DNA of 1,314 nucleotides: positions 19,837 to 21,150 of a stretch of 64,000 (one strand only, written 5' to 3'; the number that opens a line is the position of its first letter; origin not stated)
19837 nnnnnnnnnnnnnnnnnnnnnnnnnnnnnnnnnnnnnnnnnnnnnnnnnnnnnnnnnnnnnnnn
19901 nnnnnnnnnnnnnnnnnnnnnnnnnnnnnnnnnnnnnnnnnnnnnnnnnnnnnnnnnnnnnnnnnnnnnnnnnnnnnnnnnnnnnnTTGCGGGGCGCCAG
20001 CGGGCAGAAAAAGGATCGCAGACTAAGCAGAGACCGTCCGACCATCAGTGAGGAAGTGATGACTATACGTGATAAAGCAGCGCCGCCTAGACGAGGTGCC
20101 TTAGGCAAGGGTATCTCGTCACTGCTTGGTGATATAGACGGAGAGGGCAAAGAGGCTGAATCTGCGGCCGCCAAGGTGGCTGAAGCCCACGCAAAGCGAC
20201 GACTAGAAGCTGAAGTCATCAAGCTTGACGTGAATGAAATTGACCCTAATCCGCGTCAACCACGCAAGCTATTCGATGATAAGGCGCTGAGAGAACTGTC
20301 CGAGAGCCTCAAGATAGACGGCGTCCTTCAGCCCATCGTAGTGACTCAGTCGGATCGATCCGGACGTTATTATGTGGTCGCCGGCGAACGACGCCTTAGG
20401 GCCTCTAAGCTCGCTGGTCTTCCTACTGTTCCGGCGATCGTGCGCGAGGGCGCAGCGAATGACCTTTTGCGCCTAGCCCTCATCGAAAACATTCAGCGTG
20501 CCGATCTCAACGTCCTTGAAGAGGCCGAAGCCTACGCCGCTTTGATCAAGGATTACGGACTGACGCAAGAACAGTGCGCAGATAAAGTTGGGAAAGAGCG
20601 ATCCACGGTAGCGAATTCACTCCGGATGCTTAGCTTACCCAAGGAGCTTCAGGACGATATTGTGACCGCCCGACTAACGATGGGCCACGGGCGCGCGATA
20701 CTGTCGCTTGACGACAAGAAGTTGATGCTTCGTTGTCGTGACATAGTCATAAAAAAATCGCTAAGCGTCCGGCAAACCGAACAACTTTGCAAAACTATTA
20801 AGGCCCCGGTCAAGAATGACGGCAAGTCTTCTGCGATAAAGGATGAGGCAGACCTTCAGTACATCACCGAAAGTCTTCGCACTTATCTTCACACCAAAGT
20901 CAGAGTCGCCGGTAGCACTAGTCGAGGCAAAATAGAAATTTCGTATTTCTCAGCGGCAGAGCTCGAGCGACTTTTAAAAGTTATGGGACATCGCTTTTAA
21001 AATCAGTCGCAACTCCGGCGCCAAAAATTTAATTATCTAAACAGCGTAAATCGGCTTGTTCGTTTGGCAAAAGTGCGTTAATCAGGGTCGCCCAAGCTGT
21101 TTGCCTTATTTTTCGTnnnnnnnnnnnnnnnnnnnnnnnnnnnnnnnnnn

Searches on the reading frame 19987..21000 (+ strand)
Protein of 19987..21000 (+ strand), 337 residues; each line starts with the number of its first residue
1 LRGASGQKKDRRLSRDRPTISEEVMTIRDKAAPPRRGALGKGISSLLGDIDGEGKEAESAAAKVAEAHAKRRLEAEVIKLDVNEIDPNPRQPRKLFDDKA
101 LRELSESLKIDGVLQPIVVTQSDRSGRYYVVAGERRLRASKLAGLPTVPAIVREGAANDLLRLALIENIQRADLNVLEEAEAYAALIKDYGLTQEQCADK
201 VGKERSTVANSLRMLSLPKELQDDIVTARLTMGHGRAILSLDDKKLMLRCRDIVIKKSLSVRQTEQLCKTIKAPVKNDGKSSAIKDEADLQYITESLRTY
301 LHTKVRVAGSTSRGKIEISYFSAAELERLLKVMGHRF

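Call 8: search_protein_families(library=pfam, proteins=[window:19987-21000:+])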
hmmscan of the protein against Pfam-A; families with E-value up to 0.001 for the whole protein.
window:19987-21000:+ (337 aa): 3 families
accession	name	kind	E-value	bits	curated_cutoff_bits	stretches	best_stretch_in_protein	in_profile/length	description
PF17762.8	HTH_ParB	-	1.8e-34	118.4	22.6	1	173-272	2-101/102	ParB HTH domain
PF02195.25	ParB_N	-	3e-30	104.5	26.3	1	76-170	2-95/95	ParB N-terminal domain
PF23552.2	ParB_C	-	0.00019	21.2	23.8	1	288-331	3-47/50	ParB dimerisation domain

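Call 10: find_encoding_contigs(protein=window:19987-21000:+, flank=10000, max_places=6)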
Protein window:19987-21000:+ (337 aa): no gene with exactly this product is on record in the collection.
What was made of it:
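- Tried and rejected: Nothing was found (call 10).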

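Call 13: find_related_loci(query=window:20059-20997:+, collection=genome_contigs, flank=10000)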
Query window:20059-20997:+ (313 aa) in genome_contigs; peptide patterns used: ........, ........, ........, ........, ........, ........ (x = any residue, [..] = any of these).
600 stretches matched a pattern (row limit reached: there are more); 582 encode a relative of the query (tblastn E <= 1e-3); the best 80 are kept; 80 distinct loci.
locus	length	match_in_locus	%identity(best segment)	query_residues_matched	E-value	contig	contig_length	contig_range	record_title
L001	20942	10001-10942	97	1-313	0e+0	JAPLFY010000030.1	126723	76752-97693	MAG: Proteobacteria bacterium isolate LacPavin_0920_SED3_MAG_51_70 LacPavin_0920_SED3_scaffold_159564, whole genome shot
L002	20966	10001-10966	55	1-313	6e-112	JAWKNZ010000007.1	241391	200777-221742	MAG: Bdellovibrionota bacterium isolate ABC2.93 ABC2.93.fa-7, whole genome shotgun sequence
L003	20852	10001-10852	54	20-313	1e-101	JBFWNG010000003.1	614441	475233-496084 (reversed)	MAG: Oligoflexales bacterium isolate CA_2019_TPBF_107 NODE_92_length_614441_cov_17.100149_TPBF, whole genome shotgun seq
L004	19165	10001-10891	53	8-310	4e-101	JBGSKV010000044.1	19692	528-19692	MAG: Oligoflexales bacterium isolate JTS-AC19 k141_3972806, whole genome shotgun sequence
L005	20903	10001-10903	50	11-313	5e-98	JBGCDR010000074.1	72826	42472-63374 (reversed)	MAG: Oligoflexales bacterium isolate SGMAG-68 contig74, whole genome shotgun sequence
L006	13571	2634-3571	53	9-312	2e-87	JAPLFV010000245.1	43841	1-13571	MAG: Proteobacteria bacterium isolate LacPavin_0818_WC50_MAG_42_9 LacPavin_0818_WC50_scaffold_87575, whole genome shotgu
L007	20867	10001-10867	45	12-310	1e-67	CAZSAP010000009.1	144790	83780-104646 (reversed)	MAG TPA_asm: uncultured bacterium isolate binchicken_co269_236 genome assembly, contig: NODE_114_length_144790_cov_64.51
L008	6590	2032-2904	41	15-306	6e-66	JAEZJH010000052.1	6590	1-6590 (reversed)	MAG: Proteobacteria bacterium isolate OH_CDB_229 k127_5754, whole genome shotgun sequence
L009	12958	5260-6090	42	12-309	1e-65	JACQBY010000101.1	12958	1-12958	MAG: Nitrospirae bacterium isolate NC_groundwater_954_Pr1_S-0.2um_48_36 Montesol18-Sp2_coassembly_scaffold_404326, whole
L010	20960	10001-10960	40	11-309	3e-65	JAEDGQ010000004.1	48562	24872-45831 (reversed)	MAG: Treponema sp. isolate MAG114 NODE_380_length_48562_cov_8.488940, whole genome shotgun sequence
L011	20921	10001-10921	42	7-309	7e-64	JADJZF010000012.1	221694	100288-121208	MAG: Candidatus Amarobacter glycogenicus isolate Lyne_MAXAC.019 tig00015028-10-2217140, whole genome shotgun sequence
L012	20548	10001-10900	43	10-302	1e-63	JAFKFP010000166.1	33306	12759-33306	Bacterium isolate SCN18_30_10_14_R2_B_64_8_A SCN18_30_10_14_R2_B_scaffold_1122, whole genome shotgun sequence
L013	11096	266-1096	44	33-309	3e-63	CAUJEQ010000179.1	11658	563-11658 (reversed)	MAG: Chloroflexota bacterium isolate KLAP124 genome assembly, contig: KLAP124_307035, whole genome shotgun sequence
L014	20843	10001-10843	41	14-307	9e-63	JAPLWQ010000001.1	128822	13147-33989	MAG: Candidatus Magasanikiibacteriota bacterium isolate LacPavin_0920_SED2_MAG_44_15 LacPavin_0920_SED2_scaffold_1672985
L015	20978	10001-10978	40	11-309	9e-63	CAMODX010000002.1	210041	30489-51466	MAG: uncultured Treponema sp. isolate SRR873608_bin.131_metaWRAP_v1.3_MAG genome assembly, contig: NODE_45_length_210041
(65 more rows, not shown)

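Call 25: find_related_loci(query=window:20059-20997:+, collection=metagenome_contigs, flank=6000)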
Query window:20059-20997:+ (313 aa) in metagenome_contigs; peptide patterns used: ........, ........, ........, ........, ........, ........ (x = any residue, [..] = any of these).
600 stretches matched a pattern (row limit reached: there are more); 576 encode a relative of the query (tblastn E <= 1e-3); the best 80 are kept; 80 distinct loci.
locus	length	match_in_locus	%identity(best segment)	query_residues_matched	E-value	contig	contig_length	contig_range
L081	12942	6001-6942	97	1-313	0e+0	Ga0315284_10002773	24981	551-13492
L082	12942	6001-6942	79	1-313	2e-168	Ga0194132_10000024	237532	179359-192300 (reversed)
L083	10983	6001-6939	71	1-313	8e-149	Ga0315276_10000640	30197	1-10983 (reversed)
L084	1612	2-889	73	15-313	2e-154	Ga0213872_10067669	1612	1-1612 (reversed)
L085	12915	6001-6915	56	3-310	3e-112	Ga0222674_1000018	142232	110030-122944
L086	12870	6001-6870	45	15-313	6e-70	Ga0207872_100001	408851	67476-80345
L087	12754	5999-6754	47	51-303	1e-67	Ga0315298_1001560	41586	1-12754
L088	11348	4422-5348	42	7-309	2e-66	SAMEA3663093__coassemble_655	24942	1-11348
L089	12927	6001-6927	41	7-309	3e-66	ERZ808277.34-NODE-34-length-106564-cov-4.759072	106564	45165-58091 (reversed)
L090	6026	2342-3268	41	7-309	2e-66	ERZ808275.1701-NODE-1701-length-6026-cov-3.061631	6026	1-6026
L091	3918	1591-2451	41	10-307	4e-64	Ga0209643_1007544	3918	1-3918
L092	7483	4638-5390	44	52-310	9e-64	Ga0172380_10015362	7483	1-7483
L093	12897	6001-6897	40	9-309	8e-64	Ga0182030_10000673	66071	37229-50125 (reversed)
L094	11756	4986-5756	46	55-309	2e-63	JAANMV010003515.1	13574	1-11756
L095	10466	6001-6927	38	1-310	4e-63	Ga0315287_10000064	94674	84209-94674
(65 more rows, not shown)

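Call 40: search_protein_families(library=ncbifam, max_evalue=0.1, proteins=[window:20059-21000:+])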
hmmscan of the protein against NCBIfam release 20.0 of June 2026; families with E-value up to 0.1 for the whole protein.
window:20059-21000:+ (313 aa): 9 families
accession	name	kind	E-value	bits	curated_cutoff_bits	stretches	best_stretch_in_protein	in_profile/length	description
TIGR04285.1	nucleoid_noc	exception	1.1e-69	234.6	315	1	52-278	1-227/255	nucleoid occlusion protein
TIGR00180.1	parB_part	domain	4.3e-53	179.8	58.45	1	50-220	2-175/186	ParB/RepB/Spo0J family partition protein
TIGR03734.1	PRTRC_parB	hypoth_equivalog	2.8e-26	92.2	278.6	1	66-245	6-187/555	PRTRC system ParB family protein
TIGR03454.1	partition_RepB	equivalog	7.2e-19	68.3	201.5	1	11-205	30-216/325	plasmid partitioning protein RepB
NF010406.0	PRK13832.1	subfamily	1.9e-11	43.2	640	1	52-183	3-135/578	plasmid partitioning protein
NF010440.0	PRK13866.1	equivalog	2e-11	43.7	522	1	23-174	38-186/336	plasmid partitioning protein RepB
NF053625.1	SerKinSerKArch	equivalog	0.00081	18.6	380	1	72-137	30-96/244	ADP-dependent L-serine kinase SerK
TIGR03879.1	near_KaiC_dom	domain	0.087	13.3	65.1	0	157-189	23-57/91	probable regulatory domain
NF033589.0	staphy_B_SbnI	equivalog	0.1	12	350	0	71-126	21-76/254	bifunctional transcriptional regulator/O-phospho-L-serine synthase SbnI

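Call 42: find_homologous_proteins(query=window:20059-20997:+, max_evalue=1e-60)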
Query window:20059-20997:+ (313 aa): 538 proteins with E <= 1e-60 among 8000 candidates; the best 120 are listed.
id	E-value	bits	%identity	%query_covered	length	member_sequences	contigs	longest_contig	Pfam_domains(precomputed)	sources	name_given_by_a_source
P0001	4.1e-193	658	100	100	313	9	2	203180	PF17762.9,PF02195.27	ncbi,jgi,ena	jgi:ParB family chromosome partitioning protein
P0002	1.7e-157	541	80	100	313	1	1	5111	PF17762.9,PF02195.27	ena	-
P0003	4.0e-157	540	82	100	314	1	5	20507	PF17762.9,PF23552.3,PF02195.27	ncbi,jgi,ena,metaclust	jgi:ParB family chromosome partitioning protein|metaclust:\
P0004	9.0e-157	539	81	100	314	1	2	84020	PF17762.9,PF02195.27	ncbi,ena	-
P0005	1.5e-155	535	80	100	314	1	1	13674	PF17762.9,PF02195.27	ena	-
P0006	4.8e-155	533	79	100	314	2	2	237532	PF17762.9,PF02195.27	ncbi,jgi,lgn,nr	ncbi:MAG: ParB/RepB/Spo0J family partition protein [Deltaproteobacteria bacterium]|nr:ParB/RepB/Spo0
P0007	1.9e-139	482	72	100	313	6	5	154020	PF17762.9,PF02195.27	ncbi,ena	-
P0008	2.1e-139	482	73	100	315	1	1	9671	PF17762.9,PF02195.27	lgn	-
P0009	1.2e-138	479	71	100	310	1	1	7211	PF17762.9,PF02195.27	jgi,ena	-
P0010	7.8e-138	477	74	97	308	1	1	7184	PF17762.9,PF23552.3,PF02195.27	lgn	-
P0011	9.2e-138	476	71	100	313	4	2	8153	PF17762.9,PF02195.27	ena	-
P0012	1.4e-136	472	71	100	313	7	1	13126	PF17762.9,PF02195.27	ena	-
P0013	2.7e-136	472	71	99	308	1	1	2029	PF17762.9,PF02195.27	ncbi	-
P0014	1.3e-135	469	71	97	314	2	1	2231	PF17762.9,PF23552.3,PF02195.27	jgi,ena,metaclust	metaclust:\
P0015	2.4e-135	468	70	100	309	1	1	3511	PF17762.9,PF23552.3,PF02195.27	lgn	-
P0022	1.0e-132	460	67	99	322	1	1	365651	PF17762.9,PF02195.27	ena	-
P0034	2.9e-129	448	68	99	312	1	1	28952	PF17762.9,PF02195.27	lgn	-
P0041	5.5e-127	441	69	99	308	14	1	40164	PF17762.9,PF02195.27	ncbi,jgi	jgi:ParB family chromosome partitioning protein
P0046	1.0e-125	437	65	100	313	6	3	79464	PF17762.9,PF02195.27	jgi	jgi:ParB family chromosome partitioning protein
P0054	3.9e-120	419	65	99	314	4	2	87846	PF01381.29,PF17762.9,PF23552.3,PF02195.27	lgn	-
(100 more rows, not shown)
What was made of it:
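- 20059..21000 (+): parB (ParB_N CTPase-type domain with the GERRLRA motif, HTH_ParB, ParB_C). The true start is the ATG at 20059, not the TTG at 19987. The 313-aa product is 100% identical, with full coverage, to database protein P0001 (call 42).
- Tried and rejected: The true start is the ATG at 20059, which matches P0001 at 100% (call 42).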

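Call 43: find_encoding_contigs(protein=P0003, flank=6000, max_places=1)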
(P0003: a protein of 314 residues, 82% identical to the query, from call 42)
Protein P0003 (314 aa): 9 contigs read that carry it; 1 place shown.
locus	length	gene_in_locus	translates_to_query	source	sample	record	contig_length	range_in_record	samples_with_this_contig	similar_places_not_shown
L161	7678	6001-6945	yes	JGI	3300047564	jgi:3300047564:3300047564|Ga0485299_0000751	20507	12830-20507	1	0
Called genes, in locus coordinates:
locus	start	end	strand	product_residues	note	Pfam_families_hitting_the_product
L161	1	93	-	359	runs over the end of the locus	PF00712:DNA_pol3_beta, PF02767:DNA_pol3_beta_2, PF02768:DNA_pol3_beta_3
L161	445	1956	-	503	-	PF00308:Bac_DnaA, PF01695:IstB_IS21, PF22688:Hda_lid (weak), PF08299:Bac_DnaA_C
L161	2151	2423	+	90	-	-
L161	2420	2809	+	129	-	-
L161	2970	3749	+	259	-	PF00119:ATP-synt_A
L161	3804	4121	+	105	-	PF00137:ATP-synt_C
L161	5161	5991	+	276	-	PF00142:Fer4_NifH (faint), PF01656:CbiA, PF02374:ArsA_ATPase (weak), PF06564:CBP_BcsQ, PF09140:MipZ (weak), PF10609:ParA, PF13614:AAA_31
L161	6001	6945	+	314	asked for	PF02195:ParB_N, PF17762:HTH_ParB, PF23552:ParB_C (weak)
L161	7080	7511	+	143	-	-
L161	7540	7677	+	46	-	?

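Call 44: find_encoding_contigs(protein=P0004, flank=6000, max_places=1)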
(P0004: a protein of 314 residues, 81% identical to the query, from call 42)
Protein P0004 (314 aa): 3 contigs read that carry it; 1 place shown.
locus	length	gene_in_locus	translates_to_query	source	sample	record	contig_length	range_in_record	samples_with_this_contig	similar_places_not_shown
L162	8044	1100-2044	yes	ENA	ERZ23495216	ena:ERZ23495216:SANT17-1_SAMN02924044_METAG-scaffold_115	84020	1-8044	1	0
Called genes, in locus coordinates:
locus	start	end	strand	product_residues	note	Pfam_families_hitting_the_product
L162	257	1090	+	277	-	PF00142:Fer4_NifH (faint), PF01656:CbiA, PF02374:ArsA_ATPase (weak), PF06564:CBP_BcsQ, PF09140:MipZ (weak), PF10609:ParA, PF13614:AAA_31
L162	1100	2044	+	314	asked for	PF02195:ParB_N, PF17762:HTH_ParB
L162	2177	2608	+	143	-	-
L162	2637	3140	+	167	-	PF00430:ATP-synt_B, PF05405:Mt_ATP-synt_B (weak)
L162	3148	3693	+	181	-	PF00213:OSCP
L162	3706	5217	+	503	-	PF02874:ATP-synt_ab_N, PF00006:ATP-synt_ab, PF06745:ATPase (weak), PF00306:ATP-synt_ab_C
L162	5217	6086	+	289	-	PF00231:ATP-synt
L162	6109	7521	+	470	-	PF02874:ATP-synt_ab_N, PF00006:ATP-synt_ab, PF22919:ATP-synt_VA_C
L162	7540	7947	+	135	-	PF02823:ATP-synt_DE_N, PF00401:ATP-synt_DE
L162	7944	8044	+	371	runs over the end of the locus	PF13439:Glyco_transf_4, PF20706:GT4-conflict, PF00534:Glycos_transf_1, PF13692:Glyco_trans_1_4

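Call 45: find_encoding_contigs(protein=P0005, flank=6000, max_places=1)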
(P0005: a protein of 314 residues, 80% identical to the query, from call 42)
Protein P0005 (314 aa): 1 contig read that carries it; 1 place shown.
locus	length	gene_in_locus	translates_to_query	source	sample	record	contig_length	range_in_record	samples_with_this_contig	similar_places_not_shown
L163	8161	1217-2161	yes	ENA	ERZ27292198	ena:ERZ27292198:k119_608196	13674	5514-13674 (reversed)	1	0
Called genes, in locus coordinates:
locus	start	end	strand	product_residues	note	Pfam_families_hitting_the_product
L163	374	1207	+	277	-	PF00142:Fer4_NifH (faint), PF01656:CbiA, PF02374:ArsA_ATPase (weak), PF06564:CBP_BcsQ, PF09140:MipZ (weak), PF10609:ParA, PF13614:AAA_31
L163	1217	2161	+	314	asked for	PF02195:ParB_N, PF17762:HTH_ParB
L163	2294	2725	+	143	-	-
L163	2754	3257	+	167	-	PF00430:ATP-synt_B, PF05405:Mt_ATP-synt_B (weak)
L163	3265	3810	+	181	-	PF00213:OSCP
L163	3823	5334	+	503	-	PF02874:ATP-synt_ab_N, PF00006:ATP-synt_ab, PF06745:ATPase (weak), PF00306:ATP-synt_ab_C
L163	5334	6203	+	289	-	PF00231:ATP-synt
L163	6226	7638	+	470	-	PF02874:ATP-synt_ab_N, PF00006:ATP-synt_ab, PF22919:ATP-synt_VA_C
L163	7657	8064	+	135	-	PF02823:ATP-synt_DE_N, PF00401:ATP-synt_DE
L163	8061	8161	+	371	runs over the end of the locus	PF13439:Glyco_transf_4, PF20706:GT4-conflict, PF00534:Glycos_transf_1, PF13692:Glyco_trans_1_4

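Call 46: find_encoding_contigs(protein=P0007, flank=6000, max_places=1)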
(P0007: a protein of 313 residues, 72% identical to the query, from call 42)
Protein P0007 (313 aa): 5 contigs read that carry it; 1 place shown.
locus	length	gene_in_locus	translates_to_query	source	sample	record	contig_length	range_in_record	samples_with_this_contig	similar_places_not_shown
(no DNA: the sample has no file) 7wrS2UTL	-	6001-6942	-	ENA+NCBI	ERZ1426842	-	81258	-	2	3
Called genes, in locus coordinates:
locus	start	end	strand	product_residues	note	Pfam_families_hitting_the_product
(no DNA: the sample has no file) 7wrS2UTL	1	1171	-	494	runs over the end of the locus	PF11638:DnaA_N (weak), PF00308:Bac_DnaA, PF01695:IstB_IS21 (weak), PF22688:Hda_lid (faint), PF08299:Bac_DnaA_C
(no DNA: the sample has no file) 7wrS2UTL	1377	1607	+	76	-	-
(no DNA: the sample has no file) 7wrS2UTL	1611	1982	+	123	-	-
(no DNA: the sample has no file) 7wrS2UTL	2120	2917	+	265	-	PF00119:ATP-synt_A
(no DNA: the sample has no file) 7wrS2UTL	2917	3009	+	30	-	-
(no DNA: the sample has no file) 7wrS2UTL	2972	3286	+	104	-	PF00137:ATP-synt_C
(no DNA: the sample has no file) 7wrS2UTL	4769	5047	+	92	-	-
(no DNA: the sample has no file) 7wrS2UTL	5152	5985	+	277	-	PF00142:Fer4_NifH (faint), PF01656:CbiA, PF02374:ArsA_ATPase (weak), PF06564:CBP_BcsQ, PF09140:MipZ (weak), PF10609:ParA (weak), PF13614:AAA_31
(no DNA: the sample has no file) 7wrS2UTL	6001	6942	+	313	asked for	PF02195:ParB_N, PF17762:HTH_ParB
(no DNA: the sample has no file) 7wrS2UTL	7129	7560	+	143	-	-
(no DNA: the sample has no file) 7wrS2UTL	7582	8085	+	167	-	PF00430:ATP-synt_B, PF05405:Mt_ATP-synt_B (faint)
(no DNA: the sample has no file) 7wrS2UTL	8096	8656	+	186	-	PF00213:OSCP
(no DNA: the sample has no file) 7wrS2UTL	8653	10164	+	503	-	PF02874:ATP-synt_ab_N, PF00006:ATP-synt_ab, PF00306:ATP-synt_ab_C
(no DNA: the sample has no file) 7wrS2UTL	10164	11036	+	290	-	PF00231:ATP-synt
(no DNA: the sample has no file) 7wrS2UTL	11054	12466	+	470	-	PF02874:ATP-synt_ab_N, PF00006:ATP-synt_ab, PF22919:ATP-synt_VA_C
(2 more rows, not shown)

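Call 47: find_encoding_contigs(protein=P0022, flank=6000, max_places=1)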
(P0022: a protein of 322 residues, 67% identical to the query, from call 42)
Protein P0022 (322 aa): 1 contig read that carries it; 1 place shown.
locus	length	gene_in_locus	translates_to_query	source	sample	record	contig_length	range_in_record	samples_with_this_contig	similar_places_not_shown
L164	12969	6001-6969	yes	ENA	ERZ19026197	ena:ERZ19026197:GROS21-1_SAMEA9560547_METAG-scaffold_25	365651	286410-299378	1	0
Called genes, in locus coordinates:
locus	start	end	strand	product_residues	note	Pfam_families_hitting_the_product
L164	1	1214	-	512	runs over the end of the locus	PF11638:DnaA_N, PF00308:Bac_DnaA, PF01695:IstB_IS21 (weak), PF22688:Hda_lid (faint), PF08299:Bac_DnaA_C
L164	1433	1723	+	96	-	-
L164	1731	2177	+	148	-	-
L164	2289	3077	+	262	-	PF00119:ATP-synt_A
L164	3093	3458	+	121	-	PF00137:ATP-synt_C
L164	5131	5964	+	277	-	PF00142:Fer4_NifH (weak), PF01656:CbiA, PF02374:ArsA_ATPase (weak), PF06564:CBP_BcsQ, PF09140:MipZ (weak), PF10609:ParA, PF13614:AAA_31, PF09140:MipZ (weak)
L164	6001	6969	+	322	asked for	PF02195:ParB_N, PF17762:HTH_ParB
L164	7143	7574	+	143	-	-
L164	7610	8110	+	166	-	PF00430:ATP-synt_B (weak)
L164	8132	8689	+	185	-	PF00213:OSCP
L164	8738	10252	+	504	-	PF02874:ATP-synt_ab_N, PF00006:ATP-synt_ab, PF06745:ATPase (weak), PF00306:ATP-synt_ab_C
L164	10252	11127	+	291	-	PF00231:ATP-synt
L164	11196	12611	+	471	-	PF02874:ATP-synt_ab_N, PF00006:ATP-synt_ab, PF22919:ATP-synt_VA_C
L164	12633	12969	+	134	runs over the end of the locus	PF02823:ATP-synt_DE_N, PF00401:ATP-synt_DE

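Call 48: find_encoding_contigs(protein=P0041, flank=6000, max_places=1)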
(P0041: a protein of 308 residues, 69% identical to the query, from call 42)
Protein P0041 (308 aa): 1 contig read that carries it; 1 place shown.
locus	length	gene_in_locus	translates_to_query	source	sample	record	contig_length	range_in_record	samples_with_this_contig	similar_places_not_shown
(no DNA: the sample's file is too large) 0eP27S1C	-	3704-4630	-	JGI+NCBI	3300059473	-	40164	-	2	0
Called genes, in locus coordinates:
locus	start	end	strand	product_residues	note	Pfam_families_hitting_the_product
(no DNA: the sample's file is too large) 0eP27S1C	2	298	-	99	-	?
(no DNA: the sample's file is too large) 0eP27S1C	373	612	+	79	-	-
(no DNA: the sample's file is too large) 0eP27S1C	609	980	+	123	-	-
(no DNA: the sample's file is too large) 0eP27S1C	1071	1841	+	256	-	PF00119:ATP-synt_A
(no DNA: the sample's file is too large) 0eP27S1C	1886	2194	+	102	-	PF00137:ATP-synt_C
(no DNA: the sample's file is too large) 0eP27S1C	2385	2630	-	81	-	-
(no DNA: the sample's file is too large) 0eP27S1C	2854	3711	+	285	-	PF00142:Fer4_NifH (faint), PF01656:CbiA, PF02374:ArsA_ATPase (weak), PF06564:CBP_BcsQ, PF09140:MipZ (faint), PF10609:ParA, PF13614:AAA_31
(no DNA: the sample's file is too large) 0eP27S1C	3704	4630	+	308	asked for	PF02195:ParB_N, PF17762:HTH_ParB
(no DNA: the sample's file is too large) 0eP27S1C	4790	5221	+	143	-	PF00430:ATP-synt_B (weak)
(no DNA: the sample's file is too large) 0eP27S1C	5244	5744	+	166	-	PF00430:ATP-synt_B, PF05405:Mt_ATP-synt_B (faint)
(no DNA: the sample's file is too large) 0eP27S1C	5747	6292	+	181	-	PF00213:OSCP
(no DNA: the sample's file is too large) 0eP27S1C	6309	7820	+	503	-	PF02874:ATP-synt_ab_N, PF00006:ATP-synt_ab, PF00306:ATP-synt_ab_C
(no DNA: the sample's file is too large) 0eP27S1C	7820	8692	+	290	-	PF00231:ATP-synt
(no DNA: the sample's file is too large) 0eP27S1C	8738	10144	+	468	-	PF02874:ATP-synt_ab_N, PF00006:ATP-synt_ab, PF22919:ATP-synt_VA_C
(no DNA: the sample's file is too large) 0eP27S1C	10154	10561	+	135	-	PF02823:ATP-synt_DE_N, PF00401:ATP-synt_DE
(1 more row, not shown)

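Call 49: find_encoding_contigs(protein=P0046, flank=6000, max_places=1)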
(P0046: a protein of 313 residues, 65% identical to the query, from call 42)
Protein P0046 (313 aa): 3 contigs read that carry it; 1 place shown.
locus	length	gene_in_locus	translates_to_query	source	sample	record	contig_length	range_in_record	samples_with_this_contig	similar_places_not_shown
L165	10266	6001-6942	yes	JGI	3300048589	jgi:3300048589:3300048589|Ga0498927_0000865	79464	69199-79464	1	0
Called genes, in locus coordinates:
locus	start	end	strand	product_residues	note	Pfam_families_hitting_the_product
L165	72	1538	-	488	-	PF11638:DnaA_N, PF00308:Bac_DnaA, PF01695:IstB_IS21 (weak), PF22688:Hda_lid (faint), PF08299:Bac_DnaA_C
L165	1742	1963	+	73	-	-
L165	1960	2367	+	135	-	-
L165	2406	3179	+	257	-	PF00119:ATP-synt_A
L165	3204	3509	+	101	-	PF00137:ATP-synt_C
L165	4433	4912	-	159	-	-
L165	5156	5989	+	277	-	PF00142:Fer4_NifH (weak), PF01656:CbiA, PF02374:ArsA_ATPase, PF06564:CBP_BcsQ, PF09140:MipZ, PF10609:ParA, PF13614:AAA_31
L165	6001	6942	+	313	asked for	PF02195:ParB_N, PF17762:HTH_ParB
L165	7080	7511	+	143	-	-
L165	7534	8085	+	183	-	PF00430:ATP-synt_B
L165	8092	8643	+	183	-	PF00213:OSCP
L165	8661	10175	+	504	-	PF02874:ATP-synt_ab_N, PF00006:ATP-synt_ab, PF00306:ATP-synt_ab_C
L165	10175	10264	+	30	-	?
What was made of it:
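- Gene callers placed hypothetical ORFs of 81-159 aa in the gap of some relatives (calls 46, 48, 49).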

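Call 50: find_encoding_contigs(protein=P0054, flank=6000, max_places=1)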
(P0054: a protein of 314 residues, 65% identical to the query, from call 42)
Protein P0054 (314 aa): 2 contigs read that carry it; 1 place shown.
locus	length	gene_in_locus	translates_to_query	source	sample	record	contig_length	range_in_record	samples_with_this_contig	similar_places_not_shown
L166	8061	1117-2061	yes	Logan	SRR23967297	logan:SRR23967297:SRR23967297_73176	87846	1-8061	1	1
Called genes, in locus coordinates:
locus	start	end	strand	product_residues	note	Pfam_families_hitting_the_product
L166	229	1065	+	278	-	PF00142:Fer4_NifH, PF01656:CbiA, PF02374:ArsA_ATPase (weak), PF06564:CBP_BcsQ, PF09140:MipZ, PF10609:ParA, PF13614:AAA_31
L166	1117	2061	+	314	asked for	PF02195:ParB_N, PF17762:HTH_ParB, PF01381:HTH_3 (weak), PF23552:ParB_C (weak)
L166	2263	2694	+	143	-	-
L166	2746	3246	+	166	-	-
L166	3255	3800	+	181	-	PF00213:OSCP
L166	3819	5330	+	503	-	PF02874:ATP-synt_ab_N, PF09378:HAS-barrel (faint), PF00006:ATP-synt_ab, PF00306:ATP-synt_ab_C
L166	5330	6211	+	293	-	PF00231:ATP-synt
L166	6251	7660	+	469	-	PF02874:ATP-synt_ab_N, PF00006:ATP-synt_ab, PF22919:ATP-synt_VA_C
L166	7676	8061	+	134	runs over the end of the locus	PF02823:ATP-synt_DE_N, PF00401:ATP-synt_DE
